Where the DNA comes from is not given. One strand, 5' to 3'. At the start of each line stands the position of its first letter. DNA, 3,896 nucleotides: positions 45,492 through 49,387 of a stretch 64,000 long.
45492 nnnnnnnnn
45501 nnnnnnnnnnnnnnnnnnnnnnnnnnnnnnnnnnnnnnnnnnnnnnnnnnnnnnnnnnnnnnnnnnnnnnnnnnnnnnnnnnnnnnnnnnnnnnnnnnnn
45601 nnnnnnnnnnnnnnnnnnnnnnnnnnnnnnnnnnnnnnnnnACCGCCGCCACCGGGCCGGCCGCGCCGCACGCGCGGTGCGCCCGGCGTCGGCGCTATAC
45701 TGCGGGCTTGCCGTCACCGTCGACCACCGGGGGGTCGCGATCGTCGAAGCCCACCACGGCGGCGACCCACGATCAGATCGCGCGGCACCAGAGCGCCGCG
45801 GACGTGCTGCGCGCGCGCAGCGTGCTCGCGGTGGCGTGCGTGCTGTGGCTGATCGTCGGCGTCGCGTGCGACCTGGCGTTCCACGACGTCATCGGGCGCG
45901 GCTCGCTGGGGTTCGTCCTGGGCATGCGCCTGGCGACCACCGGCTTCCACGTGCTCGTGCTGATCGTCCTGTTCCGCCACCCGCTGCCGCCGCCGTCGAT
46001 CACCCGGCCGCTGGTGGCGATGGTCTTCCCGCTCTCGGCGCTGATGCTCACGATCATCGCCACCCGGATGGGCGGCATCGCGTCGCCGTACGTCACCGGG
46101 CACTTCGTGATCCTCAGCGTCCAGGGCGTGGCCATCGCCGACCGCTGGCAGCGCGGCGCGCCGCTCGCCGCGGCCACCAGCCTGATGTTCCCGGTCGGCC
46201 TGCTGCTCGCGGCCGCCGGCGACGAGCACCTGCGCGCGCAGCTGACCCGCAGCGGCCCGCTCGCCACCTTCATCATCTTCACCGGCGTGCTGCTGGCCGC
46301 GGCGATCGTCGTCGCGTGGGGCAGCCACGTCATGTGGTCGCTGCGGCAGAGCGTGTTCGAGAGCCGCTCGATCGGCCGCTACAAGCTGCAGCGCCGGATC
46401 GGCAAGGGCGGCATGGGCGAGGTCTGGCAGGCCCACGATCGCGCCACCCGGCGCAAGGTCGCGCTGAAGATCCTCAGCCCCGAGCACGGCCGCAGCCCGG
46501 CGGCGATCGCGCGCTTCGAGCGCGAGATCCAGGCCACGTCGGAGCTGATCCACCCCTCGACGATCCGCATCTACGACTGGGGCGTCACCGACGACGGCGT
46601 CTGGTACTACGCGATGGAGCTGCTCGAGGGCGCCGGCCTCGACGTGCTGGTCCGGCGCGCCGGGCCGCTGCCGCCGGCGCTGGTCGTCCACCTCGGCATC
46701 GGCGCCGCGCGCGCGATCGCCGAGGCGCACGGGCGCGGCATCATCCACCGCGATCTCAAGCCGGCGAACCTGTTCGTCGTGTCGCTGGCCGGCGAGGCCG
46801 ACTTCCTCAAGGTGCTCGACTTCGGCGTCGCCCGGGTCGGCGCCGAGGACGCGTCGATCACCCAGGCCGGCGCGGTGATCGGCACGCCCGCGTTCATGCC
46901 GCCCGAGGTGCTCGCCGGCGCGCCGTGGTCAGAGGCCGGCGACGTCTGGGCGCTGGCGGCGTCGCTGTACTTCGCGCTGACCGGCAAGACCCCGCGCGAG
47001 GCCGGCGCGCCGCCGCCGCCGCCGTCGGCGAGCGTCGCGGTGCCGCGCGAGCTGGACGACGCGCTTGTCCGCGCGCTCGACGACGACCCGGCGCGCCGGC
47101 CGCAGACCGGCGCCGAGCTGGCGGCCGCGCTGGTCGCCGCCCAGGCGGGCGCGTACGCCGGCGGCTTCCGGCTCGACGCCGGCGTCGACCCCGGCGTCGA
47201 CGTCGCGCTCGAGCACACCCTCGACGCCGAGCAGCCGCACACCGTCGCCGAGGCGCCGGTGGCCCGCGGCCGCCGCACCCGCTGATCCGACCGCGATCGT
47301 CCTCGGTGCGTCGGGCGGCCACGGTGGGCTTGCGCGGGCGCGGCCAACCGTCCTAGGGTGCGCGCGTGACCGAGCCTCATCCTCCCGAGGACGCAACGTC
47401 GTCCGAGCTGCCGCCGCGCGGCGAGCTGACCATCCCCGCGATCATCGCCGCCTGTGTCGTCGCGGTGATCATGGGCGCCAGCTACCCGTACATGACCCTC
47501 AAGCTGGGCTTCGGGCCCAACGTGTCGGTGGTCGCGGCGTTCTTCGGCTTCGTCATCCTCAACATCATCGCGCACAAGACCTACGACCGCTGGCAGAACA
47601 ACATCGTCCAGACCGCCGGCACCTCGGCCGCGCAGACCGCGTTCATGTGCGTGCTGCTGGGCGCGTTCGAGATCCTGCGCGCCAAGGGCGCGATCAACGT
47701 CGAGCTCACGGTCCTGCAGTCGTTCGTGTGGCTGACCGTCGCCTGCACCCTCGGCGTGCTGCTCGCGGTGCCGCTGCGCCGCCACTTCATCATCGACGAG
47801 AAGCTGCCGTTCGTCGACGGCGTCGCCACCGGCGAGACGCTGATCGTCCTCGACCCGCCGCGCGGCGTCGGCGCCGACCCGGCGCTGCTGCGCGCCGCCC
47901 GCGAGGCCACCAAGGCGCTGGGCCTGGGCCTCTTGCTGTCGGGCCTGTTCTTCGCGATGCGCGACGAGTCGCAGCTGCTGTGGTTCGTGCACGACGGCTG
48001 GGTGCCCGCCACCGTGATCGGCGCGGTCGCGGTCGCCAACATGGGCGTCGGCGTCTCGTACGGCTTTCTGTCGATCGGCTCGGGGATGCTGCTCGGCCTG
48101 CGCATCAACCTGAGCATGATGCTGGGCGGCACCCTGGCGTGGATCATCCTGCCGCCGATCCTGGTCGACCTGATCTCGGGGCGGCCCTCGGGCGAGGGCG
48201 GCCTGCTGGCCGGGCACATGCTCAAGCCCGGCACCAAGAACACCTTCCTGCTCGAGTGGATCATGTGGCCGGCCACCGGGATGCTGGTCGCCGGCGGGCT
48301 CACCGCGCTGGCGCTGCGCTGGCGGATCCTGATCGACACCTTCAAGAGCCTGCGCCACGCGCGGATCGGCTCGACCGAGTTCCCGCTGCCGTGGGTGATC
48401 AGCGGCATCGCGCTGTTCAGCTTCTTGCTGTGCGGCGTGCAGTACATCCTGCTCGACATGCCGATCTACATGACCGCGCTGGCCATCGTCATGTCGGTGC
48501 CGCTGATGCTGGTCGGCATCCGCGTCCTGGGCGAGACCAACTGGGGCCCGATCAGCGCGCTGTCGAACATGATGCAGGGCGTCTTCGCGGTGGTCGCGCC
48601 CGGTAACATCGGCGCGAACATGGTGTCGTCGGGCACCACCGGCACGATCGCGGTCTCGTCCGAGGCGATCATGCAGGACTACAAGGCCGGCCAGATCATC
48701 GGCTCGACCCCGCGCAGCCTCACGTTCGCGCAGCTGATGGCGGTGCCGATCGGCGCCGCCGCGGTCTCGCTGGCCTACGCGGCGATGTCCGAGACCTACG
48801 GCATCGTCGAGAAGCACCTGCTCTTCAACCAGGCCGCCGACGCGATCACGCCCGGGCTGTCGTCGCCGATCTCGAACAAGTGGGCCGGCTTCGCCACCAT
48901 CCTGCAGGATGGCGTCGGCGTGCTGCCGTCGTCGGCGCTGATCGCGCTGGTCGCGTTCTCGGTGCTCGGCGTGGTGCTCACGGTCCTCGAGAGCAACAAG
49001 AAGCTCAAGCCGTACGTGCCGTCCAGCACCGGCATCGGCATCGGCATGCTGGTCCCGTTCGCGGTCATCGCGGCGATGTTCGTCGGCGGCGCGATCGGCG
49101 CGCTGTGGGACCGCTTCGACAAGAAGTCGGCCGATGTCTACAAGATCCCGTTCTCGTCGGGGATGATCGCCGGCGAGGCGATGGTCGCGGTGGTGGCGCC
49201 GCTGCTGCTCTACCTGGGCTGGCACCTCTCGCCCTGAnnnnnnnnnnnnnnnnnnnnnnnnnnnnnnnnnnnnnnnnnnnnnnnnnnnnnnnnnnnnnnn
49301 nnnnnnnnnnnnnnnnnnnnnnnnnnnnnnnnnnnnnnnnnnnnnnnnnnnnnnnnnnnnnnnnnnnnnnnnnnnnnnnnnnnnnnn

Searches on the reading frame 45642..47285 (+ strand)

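Call 9: search_protein_families(library=pfam, proteins=[window:45642-47285:+], max_evalue=0.01)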
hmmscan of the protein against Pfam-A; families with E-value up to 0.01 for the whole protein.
window:45642-47285:+ (547 aa): 3 families
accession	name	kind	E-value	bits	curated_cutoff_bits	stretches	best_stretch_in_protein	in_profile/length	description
PF00069.31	Pkinase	-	4.6e-37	128.3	31.7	1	247-453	1-198/263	Protein kinase domain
PF07714.23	PK_Tyr_Ser-Thr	-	1.9e-21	77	23.1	1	248-451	2-204/258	Protein tyrosine and serine/threonine kinase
PF01636.29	APH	-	0.0029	17.8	23.2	0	364-400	167-200/239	Phosphotransferase enzyme family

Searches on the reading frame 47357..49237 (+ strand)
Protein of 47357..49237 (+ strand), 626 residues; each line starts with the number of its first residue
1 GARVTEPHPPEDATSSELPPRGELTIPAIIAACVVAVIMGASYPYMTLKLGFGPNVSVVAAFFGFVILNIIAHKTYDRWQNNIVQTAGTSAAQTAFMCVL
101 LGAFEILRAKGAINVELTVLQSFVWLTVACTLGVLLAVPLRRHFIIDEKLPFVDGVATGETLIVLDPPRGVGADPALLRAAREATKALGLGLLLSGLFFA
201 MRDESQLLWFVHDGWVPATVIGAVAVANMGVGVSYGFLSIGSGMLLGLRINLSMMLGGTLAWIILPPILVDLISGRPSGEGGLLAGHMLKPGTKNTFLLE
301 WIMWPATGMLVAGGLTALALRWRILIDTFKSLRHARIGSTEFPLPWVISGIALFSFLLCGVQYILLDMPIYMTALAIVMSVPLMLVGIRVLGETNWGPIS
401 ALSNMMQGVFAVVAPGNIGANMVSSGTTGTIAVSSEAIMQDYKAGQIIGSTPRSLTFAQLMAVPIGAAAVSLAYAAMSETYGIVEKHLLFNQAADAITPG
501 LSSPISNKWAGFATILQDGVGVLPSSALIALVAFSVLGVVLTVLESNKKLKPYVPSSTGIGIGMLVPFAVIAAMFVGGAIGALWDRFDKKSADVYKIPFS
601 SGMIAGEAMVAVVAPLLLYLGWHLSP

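Call 9: search_protein_families(library=pfam, proteins=[window:47357-49237:+], max_evalue=0.01)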
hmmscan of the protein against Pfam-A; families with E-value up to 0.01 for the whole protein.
window:47357-49237:+ (626 aa): 1 family
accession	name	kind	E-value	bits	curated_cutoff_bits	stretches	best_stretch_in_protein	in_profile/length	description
PF03169.20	OPT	-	4.1e-58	198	25.8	1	23-614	1-619/623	OPT oligopeptide transporter protein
